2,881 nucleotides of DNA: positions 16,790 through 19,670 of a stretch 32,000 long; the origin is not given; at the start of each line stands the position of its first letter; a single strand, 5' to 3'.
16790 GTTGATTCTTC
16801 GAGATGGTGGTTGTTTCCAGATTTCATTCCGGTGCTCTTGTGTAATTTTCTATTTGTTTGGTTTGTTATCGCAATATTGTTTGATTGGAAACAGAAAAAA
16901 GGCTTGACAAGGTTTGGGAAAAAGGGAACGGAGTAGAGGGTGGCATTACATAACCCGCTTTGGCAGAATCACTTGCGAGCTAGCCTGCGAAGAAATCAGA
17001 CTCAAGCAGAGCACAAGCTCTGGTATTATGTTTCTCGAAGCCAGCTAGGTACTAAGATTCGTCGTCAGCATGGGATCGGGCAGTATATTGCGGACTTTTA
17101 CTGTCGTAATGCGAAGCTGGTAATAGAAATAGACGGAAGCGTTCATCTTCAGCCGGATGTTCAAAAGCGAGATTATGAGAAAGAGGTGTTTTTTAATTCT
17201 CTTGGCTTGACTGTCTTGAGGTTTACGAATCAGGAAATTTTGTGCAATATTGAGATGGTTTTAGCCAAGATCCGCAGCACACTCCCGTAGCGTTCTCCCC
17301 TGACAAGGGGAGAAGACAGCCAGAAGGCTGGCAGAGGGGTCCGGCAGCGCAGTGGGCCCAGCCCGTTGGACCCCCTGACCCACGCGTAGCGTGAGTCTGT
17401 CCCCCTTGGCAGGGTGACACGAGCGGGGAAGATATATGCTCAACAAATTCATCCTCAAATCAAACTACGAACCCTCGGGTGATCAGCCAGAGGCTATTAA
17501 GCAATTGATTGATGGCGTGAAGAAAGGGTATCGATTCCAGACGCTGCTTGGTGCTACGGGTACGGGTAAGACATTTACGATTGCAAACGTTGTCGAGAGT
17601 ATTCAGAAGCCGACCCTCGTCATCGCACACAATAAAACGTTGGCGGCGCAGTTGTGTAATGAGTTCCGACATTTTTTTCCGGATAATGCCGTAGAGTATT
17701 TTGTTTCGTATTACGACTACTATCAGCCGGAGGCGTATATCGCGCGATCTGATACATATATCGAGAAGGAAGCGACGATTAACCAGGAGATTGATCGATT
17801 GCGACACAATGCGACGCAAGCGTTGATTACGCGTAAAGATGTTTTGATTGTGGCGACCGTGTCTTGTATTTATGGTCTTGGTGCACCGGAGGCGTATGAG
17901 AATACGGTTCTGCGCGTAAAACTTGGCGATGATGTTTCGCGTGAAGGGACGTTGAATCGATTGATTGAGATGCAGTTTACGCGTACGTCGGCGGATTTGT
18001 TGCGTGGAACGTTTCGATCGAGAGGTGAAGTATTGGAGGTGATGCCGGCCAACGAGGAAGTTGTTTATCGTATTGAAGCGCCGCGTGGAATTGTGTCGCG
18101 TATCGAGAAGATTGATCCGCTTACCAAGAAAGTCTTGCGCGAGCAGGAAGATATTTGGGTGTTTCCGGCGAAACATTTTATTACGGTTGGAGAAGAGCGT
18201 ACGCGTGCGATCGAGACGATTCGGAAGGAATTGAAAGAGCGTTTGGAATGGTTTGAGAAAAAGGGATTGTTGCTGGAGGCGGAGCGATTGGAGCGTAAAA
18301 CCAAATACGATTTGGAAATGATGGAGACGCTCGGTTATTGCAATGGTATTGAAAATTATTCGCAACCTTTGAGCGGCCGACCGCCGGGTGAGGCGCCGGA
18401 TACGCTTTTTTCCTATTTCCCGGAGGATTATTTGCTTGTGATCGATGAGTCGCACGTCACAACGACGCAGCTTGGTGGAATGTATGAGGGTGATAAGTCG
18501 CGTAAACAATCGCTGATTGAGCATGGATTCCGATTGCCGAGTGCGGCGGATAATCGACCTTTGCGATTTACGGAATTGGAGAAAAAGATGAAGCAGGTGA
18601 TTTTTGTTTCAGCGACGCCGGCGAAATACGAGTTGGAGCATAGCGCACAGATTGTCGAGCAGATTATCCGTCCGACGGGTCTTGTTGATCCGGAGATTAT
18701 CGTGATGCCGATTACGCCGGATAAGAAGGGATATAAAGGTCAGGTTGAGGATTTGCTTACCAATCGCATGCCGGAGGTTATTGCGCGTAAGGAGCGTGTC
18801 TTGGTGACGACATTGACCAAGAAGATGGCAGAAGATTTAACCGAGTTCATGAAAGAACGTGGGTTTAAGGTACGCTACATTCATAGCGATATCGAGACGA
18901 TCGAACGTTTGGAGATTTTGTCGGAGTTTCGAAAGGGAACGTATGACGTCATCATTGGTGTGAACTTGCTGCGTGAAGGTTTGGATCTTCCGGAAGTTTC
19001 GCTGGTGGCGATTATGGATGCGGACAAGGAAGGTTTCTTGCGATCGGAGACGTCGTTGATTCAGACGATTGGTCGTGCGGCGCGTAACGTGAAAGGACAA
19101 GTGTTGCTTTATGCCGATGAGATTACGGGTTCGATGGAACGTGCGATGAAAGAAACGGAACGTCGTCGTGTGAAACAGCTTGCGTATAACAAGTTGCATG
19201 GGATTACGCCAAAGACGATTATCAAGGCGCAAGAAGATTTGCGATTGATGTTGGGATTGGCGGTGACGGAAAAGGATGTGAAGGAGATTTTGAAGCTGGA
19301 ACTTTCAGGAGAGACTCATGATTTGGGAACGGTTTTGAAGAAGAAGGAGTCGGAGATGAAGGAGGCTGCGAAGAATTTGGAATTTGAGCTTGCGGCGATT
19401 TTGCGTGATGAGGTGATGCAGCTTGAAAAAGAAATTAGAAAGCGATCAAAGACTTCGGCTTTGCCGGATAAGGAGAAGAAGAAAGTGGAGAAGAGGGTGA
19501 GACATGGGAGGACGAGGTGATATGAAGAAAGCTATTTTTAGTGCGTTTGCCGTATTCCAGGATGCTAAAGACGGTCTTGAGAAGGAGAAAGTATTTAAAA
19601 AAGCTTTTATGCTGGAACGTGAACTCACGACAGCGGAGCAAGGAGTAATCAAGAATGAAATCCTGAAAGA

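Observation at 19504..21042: AT-rich HEPN + stand-alone WYL gene pair directly after uvrB: candidate sensor-coupled RNase module (defence, abortive infection or damage-triggered toxin)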

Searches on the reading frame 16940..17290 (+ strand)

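Call 3: search_protein_families(library=pfam, proteins=[window:16940-17290:+], max_evalue=1)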
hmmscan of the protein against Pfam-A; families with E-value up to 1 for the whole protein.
window:16940-17290:+ (116 aa): 3 families
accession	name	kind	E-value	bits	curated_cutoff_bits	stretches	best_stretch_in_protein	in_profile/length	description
PF04480.18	DUF559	-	3.1e-32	111.1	20.6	1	14-115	8-108/109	Protein of unknown function (DUF559)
PF18741.7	MTES_1575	-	8.3e-07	29.4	38.2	1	35-115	11-96/96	REase_MTES_1575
PF10881.14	DUF2726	-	0.0017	18.5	24.7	1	59-99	72-112/126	Protein of unknown function (DUF2726)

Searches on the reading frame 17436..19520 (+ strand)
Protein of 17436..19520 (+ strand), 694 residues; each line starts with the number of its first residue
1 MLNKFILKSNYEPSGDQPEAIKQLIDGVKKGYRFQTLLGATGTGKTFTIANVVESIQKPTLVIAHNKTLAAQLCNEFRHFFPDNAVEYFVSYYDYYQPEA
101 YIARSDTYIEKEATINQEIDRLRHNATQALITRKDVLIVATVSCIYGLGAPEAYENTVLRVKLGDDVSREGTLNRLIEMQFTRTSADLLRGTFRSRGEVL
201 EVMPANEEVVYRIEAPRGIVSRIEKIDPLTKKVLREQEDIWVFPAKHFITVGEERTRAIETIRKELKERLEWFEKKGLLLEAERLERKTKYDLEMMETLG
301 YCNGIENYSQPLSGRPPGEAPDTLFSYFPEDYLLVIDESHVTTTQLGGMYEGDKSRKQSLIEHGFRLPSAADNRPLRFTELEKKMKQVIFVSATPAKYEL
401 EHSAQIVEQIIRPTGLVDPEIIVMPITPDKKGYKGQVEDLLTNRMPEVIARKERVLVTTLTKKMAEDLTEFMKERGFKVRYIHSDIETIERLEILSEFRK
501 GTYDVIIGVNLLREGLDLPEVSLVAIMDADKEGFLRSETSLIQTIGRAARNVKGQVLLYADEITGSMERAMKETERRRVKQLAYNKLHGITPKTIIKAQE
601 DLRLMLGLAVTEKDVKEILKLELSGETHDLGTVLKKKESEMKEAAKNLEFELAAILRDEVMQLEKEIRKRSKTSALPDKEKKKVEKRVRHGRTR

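Call 73: list_cluster_members(proteins=[P0001, P0003, window:17436-19520:+, window:23362-24633:+])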
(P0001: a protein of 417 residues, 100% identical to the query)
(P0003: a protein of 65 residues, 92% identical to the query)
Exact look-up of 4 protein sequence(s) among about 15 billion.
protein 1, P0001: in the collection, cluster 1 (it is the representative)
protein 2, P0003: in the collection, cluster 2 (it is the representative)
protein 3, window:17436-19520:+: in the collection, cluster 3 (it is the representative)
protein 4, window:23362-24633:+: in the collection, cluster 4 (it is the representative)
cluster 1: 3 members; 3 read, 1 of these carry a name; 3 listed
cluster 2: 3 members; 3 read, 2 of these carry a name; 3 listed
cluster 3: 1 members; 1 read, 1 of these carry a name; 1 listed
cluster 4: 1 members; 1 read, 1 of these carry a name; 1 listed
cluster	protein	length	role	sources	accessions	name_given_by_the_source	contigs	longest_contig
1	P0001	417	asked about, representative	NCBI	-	-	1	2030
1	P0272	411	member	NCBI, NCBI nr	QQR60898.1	hypothetical protein IPH19_00280 [Candidatus Uhrbacteria bacterium] | MAG: hypothetical protein IPH19_00280 [Candidatus Uhrbacteria bacterium]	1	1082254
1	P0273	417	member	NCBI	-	-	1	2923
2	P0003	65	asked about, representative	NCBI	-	-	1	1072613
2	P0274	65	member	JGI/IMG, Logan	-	predicted DNA-binding transcriptional regulator YafY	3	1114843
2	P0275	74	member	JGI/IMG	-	predicted DNA-binding transcriptional regulator YafY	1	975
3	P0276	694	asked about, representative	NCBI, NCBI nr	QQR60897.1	excinuclease ABC subunit UvrB [Candidatus Uhrbacteria bacterium] | MAG: excinuclease ABC subunit UvrB [Candidatus Uhrbacteria bacterium]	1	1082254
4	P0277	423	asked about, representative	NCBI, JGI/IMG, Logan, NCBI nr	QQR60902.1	sigma-70 family RNA polymerase sigma factor [Candidatus Uhrbacteria bacterium] | RNA polymerase primary sigma factor | MAG: sigma-70 family RNA polymerase sigma factor [Candidatus Uhrbacteria bacterium]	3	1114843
